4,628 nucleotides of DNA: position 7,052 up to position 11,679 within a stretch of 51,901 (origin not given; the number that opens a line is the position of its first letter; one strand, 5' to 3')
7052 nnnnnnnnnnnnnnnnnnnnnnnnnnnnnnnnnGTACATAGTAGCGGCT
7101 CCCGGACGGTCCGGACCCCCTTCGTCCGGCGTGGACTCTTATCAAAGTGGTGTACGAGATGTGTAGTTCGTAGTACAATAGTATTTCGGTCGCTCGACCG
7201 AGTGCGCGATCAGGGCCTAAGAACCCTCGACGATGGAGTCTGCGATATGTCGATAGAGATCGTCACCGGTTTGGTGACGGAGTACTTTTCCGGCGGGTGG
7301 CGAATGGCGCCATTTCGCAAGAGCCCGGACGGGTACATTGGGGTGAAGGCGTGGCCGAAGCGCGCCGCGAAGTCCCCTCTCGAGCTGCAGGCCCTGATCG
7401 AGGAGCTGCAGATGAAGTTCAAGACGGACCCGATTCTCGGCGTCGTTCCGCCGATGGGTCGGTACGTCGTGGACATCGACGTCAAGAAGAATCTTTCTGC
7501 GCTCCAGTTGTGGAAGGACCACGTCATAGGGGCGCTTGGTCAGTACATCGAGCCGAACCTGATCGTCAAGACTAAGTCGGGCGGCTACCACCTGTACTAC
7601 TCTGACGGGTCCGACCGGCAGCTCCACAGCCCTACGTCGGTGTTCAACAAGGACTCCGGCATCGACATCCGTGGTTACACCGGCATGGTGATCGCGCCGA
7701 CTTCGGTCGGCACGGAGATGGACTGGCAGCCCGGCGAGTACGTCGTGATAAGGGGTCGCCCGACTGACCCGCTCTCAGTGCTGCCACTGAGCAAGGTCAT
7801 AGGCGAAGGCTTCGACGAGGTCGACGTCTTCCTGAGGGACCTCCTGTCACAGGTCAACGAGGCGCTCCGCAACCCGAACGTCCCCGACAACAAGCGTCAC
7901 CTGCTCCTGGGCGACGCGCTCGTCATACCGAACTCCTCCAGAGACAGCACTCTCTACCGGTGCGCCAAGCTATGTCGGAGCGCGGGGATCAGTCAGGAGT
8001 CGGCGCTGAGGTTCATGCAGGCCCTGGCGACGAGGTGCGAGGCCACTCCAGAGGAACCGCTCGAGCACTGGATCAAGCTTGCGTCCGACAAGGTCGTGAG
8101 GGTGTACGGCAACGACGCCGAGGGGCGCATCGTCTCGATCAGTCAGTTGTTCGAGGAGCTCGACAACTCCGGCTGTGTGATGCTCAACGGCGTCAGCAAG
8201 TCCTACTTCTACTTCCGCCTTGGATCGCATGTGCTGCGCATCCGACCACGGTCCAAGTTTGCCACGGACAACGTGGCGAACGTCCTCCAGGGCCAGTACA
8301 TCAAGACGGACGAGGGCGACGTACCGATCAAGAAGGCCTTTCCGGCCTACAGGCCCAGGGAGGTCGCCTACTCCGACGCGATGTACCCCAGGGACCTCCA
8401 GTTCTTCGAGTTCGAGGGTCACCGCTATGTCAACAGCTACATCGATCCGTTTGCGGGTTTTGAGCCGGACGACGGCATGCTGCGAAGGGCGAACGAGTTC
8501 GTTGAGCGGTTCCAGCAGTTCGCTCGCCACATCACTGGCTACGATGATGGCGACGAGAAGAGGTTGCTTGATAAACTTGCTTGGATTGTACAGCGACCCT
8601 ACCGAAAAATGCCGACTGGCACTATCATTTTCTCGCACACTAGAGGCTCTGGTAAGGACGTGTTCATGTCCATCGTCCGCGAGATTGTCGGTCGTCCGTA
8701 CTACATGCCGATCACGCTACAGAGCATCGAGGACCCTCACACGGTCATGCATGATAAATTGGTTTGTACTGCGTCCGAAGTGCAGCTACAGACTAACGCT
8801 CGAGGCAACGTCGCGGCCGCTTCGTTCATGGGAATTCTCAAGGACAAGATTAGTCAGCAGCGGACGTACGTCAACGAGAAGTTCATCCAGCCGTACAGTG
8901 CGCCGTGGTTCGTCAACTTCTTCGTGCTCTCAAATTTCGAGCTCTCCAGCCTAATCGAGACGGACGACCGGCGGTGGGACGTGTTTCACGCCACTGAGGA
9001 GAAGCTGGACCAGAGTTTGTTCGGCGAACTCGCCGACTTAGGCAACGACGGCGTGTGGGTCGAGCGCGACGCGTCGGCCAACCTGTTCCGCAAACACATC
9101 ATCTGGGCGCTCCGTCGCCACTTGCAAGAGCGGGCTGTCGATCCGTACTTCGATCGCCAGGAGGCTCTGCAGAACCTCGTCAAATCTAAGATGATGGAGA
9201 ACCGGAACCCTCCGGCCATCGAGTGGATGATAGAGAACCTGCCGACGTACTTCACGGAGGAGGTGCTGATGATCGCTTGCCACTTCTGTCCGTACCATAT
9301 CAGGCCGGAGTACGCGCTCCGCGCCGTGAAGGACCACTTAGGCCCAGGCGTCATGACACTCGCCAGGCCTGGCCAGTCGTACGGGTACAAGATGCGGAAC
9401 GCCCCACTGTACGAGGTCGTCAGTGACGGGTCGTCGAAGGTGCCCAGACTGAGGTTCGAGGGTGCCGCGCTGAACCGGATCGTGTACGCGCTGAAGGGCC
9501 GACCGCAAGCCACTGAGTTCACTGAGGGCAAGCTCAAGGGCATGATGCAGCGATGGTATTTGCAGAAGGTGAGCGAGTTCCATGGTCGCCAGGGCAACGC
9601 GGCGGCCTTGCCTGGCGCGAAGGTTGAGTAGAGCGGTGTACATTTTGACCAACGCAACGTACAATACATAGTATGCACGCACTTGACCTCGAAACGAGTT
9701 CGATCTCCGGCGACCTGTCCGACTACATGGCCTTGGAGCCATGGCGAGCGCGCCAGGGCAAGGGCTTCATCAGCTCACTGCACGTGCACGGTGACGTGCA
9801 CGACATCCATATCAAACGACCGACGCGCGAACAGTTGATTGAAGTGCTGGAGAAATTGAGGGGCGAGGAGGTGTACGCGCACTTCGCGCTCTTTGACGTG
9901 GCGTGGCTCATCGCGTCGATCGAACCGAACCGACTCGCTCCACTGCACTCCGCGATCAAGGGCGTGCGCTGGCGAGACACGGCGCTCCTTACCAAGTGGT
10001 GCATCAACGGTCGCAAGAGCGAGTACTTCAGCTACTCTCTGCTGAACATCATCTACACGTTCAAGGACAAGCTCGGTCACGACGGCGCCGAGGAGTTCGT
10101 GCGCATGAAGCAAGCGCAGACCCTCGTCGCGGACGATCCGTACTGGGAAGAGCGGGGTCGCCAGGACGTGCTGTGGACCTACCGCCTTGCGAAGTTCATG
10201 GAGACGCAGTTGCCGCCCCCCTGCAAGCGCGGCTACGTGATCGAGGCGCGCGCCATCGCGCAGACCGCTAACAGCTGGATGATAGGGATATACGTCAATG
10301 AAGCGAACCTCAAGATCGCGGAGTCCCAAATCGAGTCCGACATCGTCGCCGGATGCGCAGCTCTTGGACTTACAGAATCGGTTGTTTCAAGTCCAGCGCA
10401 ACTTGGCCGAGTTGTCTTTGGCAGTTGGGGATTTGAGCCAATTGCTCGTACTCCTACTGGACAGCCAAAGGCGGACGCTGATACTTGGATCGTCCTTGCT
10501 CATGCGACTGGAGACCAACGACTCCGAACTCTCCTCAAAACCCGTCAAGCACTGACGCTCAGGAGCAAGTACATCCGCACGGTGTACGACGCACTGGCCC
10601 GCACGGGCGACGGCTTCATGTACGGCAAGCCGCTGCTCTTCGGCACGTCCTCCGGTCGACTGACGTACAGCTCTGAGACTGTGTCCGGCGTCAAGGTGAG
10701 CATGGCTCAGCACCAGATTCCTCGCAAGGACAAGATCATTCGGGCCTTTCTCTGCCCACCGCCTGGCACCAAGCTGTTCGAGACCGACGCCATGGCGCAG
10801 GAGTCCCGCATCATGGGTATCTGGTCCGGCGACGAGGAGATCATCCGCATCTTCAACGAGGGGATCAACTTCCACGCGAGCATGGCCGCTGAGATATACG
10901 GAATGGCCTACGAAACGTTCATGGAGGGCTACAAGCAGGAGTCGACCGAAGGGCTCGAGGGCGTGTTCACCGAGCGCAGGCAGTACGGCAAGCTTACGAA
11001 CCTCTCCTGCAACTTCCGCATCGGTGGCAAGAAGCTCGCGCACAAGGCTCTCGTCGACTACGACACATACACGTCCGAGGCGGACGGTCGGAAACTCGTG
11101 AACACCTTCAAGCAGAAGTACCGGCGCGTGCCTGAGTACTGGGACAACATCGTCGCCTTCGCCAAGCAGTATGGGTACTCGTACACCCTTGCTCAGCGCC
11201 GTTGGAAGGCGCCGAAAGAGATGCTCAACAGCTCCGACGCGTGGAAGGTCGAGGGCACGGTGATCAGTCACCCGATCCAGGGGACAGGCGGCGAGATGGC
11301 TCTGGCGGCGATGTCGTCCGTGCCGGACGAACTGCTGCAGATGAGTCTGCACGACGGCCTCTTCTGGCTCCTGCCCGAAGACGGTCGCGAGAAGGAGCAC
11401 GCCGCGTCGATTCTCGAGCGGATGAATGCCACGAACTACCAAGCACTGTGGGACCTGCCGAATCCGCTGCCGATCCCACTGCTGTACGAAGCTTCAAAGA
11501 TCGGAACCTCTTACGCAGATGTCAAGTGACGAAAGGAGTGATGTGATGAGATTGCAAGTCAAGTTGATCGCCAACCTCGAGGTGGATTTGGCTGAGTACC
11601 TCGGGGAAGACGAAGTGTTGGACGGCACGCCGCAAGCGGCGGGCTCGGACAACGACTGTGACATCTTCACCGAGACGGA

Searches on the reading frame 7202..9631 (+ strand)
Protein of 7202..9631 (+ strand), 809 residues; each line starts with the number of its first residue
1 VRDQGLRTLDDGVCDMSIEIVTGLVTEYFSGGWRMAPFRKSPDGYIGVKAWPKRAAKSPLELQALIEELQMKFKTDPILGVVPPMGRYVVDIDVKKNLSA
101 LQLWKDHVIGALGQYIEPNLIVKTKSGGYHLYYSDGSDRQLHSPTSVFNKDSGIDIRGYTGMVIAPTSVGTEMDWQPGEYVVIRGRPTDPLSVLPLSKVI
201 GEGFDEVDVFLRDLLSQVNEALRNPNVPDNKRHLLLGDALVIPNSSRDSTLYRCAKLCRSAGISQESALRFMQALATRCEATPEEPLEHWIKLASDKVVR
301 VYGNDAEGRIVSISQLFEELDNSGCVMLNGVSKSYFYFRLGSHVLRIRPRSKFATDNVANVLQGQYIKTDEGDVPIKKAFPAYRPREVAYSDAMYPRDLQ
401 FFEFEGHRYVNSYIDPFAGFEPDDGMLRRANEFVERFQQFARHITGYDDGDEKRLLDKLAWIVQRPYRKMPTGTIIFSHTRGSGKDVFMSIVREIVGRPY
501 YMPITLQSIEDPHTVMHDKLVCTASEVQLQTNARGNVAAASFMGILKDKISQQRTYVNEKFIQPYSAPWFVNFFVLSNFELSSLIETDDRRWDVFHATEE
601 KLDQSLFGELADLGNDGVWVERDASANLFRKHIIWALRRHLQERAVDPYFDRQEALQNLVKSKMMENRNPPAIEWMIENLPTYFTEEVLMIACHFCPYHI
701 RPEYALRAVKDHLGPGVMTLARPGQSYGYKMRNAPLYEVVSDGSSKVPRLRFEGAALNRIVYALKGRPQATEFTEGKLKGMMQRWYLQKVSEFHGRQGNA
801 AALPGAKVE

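Call 11: search_protein_families(library=pfam, max_evalue=0.001, proteins=[window:7202-9631:+])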
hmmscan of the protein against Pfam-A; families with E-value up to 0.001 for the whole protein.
window:7202-9631:+ (809 aa): 2 families
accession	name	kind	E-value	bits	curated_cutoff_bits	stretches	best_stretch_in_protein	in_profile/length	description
PF19263.5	DUF5906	-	2.2e-10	41.6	27.6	1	478-591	3-114/114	Family of unknown function (DUF5906)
PF09250.16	Prim-Pol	-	5.2e-09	37.2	22.8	1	27-185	3-148/158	Bifunctional DNA primase/polymerase, N-terminal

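Call 58: search_protein_families(library=phrogs, max_evalue=0.01, proteins=[window:7202-9631:+])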
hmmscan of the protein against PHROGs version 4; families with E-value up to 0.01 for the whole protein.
window:7202-9631:+ (809 aa): 5 families
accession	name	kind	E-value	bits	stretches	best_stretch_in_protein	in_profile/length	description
phrog_1156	-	DNA, RNA and nucleotide metabolism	6.5e-15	55.7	2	425-570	521-661/855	DNA primase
phrog_24712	-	unknown function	1.3e-08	34.2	1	440-603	442-601/801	-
phrog_4762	-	unknown function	4.1e-07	29.4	1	442-619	476-648/822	-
phrog_5852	-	DNA, RNA and nucleotide metabolism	3.9e-06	27.3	1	88-175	147-225/242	DNA polymerase/primase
phrog_1829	-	DNA, RNA and nucleotide metabolism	0.00031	20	1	434-570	468-602/772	DNA primase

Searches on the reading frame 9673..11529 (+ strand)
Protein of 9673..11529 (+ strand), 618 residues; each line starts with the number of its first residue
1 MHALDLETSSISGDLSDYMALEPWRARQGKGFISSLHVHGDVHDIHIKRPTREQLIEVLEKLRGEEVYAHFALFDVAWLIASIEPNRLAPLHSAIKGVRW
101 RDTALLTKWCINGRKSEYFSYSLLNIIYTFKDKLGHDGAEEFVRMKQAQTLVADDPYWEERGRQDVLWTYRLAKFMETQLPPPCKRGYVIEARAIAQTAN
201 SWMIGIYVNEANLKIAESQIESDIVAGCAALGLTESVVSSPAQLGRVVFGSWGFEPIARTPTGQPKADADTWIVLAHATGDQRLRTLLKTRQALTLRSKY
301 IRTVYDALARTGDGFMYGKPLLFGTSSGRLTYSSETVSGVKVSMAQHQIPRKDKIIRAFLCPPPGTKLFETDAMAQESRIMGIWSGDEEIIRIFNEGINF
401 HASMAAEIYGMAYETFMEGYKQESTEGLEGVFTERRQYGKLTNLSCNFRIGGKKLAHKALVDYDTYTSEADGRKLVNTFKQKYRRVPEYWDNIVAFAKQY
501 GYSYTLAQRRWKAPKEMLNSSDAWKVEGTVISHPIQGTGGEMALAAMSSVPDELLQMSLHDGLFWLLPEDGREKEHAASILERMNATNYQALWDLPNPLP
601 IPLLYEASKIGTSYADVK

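Call 11: search_protein_families(library=pfam, max_evalue=0.001, proteins=[window:9673-11529:+])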
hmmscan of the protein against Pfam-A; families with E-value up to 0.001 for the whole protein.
window:9673-11529:+ (618 aa): 1 family
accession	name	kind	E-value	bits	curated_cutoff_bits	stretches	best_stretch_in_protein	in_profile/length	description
PF00476.26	DNA_pol_A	-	3e-31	109.2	34.3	1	231-588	26-361/381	DNA polymerase family A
